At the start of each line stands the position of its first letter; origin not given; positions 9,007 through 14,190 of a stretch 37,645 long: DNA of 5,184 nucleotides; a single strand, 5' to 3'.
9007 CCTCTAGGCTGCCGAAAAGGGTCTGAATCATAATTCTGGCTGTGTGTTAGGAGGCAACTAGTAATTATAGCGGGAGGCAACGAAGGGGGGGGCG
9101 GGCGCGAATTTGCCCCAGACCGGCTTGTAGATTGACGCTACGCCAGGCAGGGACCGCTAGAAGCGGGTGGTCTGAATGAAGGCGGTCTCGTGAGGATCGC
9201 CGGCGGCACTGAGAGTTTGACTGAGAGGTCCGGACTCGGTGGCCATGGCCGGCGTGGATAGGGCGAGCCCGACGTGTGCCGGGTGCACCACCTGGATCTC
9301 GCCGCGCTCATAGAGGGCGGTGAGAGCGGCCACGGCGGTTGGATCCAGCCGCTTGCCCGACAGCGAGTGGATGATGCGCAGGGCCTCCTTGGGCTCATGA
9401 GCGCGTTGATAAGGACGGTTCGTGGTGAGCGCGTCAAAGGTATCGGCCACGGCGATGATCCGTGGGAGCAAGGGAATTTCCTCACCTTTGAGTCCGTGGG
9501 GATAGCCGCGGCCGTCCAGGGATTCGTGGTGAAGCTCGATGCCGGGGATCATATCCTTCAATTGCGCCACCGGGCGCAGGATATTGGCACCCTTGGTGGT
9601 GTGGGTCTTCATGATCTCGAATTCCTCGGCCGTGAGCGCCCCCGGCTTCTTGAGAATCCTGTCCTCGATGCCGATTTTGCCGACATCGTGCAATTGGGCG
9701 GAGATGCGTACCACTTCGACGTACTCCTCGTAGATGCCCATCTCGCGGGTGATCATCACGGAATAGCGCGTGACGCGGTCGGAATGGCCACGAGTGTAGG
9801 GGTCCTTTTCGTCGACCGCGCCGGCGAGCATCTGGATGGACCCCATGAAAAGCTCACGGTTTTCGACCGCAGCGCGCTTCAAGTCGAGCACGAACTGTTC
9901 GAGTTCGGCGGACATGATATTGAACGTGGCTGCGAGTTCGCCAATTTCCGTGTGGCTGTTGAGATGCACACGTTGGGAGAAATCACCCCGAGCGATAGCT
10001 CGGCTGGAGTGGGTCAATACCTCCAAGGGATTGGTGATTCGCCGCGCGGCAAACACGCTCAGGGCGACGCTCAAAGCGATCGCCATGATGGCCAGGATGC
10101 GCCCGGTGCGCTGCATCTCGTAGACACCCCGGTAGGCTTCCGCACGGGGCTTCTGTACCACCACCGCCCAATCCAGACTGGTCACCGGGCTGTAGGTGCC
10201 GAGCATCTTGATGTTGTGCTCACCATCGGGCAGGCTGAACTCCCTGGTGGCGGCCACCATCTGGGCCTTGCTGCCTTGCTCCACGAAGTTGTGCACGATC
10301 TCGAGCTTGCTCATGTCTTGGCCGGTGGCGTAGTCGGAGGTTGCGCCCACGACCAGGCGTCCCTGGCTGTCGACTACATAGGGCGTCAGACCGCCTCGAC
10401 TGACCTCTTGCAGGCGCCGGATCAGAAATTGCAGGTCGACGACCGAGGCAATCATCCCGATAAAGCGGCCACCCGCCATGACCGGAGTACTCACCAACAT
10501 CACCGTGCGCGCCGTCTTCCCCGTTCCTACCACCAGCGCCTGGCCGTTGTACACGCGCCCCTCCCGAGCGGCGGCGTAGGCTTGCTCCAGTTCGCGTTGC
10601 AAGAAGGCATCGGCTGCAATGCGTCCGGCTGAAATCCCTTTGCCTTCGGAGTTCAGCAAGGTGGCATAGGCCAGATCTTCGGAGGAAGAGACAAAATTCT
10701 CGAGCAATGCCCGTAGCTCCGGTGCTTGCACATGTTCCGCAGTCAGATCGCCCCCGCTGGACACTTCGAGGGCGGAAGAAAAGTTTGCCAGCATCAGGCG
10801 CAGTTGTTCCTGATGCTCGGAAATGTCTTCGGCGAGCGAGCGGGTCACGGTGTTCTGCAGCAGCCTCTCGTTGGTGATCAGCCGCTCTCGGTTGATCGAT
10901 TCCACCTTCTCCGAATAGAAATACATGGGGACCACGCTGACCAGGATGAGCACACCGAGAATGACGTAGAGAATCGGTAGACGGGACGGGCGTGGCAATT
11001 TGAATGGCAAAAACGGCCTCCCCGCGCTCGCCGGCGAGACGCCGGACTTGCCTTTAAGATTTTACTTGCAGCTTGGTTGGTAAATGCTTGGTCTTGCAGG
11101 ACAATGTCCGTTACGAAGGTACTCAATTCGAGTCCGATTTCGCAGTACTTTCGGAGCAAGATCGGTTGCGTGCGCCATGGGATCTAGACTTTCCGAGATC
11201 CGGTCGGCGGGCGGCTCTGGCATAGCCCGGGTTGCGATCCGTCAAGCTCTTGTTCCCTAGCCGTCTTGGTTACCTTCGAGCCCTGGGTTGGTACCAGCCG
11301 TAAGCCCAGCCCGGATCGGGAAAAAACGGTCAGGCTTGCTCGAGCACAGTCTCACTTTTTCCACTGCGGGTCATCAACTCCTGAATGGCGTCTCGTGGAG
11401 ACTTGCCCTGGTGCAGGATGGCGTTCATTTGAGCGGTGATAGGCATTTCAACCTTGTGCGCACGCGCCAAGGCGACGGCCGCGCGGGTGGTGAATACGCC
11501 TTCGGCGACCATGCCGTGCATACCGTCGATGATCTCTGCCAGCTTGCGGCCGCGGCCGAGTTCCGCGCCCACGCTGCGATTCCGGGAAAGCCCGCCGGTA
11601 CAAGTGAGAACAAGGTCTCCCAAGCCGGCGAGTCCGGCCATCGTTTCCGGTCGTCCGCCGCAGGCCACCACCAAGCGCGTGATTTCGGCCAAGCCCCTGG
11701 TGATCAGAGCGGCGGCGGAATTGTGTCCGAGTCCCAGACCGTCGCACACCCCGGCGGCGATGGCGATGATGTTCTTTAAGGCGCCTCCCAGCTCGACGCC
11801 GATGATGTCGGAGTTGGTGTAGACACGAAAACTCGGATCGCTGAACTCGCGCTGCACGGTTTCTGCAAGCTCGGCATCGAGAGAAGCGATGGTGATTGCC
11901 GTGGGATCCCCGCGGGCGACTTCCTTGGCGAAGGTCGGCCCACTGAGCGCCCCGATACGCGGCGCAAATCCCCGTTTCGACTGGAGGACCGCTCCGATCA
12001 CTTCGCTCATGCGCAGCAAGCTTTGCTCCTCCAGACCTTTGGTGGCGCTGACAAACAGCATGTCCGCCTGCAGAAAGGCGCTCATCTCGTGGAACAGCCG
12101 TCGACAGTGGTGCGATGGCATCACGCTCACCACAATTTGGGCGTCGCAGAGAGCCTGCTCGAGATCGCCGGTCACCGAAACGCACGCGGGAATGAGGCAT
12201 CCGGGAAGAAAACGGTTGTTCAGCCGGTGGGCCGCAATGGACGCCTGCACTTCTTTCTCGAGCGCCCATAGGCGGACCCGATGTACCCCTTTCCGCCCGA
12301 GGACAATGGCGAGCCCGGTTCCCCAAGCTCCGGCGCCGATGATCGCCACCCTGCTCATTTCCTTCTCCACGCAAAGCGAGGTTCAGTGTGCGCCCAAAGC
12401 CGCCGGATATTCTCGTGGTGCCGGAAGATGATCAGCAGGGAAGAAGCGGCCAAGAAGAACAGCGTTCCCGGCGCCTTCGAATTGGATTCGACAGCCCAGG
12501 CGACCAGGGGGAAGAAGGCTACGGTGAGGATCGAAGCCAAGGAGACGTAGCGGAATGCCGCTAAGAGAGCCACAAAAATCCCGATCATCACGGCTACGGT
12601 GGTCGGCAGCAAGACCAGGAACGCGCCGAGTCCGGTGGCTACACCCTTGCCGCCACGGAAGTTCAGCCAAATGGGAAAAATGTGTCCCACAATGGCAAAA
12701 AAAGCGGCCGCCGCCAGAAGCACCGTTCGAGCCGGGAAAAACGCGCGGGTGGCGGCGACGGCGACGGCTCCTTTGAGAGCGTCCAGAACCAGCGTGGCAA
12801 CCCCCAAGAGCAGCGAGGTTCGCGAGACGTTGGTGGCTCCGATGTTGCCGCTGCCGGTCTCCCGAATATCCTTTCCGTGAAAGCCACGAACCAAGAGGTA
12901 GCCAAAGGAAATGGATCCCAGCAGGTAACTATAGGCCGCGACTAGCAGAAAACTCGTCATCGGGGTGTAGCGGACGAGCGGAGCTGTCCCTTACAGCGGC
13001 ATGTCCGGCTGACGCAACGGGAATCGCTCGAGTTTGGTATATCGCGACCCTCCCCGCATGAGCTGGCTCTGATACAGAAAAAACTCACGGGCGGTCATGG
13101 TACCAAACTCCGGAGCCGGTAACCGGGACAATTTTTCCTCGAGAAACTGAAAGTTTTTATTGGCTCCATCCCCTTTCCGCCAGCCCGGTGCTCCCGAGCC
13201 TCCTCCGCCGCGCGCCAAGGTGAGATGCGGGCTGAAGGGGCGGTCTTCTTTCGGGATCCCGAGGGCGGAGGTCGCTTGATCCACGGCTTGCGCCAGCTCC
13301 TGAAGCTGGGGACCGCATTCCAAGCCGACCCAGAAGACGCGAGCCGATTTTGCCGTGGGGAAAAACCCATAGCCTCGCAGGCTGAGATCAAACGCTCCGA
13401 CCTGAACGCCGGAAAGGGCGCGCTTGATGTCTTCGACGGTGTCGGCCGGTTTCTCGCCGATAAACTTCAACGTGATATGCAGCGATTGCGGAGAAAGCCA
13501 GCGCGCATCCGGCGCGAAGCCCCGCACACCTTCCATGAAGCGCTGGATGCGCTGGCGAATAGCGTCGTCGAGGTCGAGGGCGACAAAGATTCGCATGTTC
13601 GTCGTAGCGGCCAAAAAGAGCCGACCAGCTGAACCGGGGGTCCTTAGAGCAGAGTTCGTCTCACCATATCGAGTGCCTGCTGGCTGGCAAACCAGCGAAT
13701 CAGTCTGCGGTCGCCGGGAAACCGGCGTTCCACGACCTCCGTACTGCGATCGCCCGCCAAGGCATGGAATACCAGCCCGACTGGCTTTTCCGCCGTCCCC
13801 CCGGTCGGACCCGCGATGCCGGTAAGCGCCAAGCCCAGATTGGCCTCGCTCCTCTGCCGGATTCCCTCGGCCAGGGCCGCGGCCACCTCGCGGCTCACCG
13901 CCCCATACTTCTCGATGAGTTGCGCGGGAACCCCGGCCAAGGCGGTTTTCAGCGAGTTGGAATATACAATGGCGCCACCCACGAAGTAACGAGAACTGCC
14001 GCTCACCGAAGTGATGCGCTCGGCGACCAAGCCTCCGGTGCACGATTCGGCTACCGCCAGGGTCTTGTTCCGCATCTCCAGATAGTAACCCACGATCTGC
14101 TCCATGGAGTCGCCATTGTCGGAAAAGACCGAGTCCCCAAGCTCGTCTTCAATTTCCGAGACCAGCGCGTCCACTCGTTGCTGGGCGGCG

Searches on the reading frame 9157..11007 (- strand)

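Call 65: search_protein_families(library=pfam, proteins=[window:9157-11007:-], max_evalue=0.00001)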
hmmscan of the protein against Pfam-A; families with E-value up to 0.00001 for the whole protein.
window:9157-11007:- (616 aa): 4 families
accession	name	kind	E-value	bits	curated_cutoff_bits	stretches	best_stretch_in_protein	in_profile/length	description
PF13487.12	HD_5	-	1e-35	123.4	27.2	1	394-557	3-169/170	HD domain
PF01966.28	HD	-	7.1e-20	71.9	22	1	407-526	3-115/116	HD domain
PF02743.24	dCache_1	-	5.4e-18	65.8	45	1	51-284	4-239/240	Cache domain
PF00672.30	HAMP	-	4.8e-16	59.2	25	1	319-371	1-53/53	HAMP domain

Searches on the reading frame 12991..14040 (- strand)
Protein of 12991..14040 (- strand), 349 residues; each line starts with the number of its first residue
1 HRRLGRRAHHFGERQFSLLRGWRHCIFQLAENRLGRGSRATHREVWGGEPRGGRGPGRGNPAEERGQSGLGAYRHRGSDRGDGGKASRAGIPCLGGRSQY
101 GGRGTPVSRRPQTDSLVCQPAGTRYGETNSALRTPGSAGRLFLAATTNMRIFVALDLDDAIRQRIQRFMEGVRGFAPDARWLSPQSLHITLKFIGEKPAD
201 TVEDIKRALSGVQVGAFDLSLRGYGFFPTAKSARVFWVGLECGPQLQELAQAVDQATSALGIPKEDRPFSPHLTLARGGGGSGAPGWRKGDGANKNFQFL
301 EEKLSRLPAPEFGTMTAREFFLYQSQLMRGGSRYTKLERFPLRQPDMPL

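Call 65: search_protein_families(library=pfam, proteins=[window:12991-14040:-], max_evalue=0.00001)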
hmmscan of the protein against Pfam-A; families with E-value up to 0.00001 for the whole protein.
window:12991-14040:- (349 aa): 3 families
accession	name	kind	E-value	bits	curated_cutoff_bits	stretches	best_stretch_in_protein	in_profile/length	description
PF02834.22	LigT_PEase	-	1.8e-24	86.1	23.3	2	156-237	2-87/87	LigT like Phosphoesterase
PF13563.12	2_5_RNA_ligase2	-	2.6e-13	50.7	27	1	162-278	6-116/152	2'-5' RNA ligase superfamily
PF10469.15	AKAP7_NLS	-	2.6e-06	27.9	24.4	1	153-324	5-189/208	AKAP7 2'5' RNA ligase-like domain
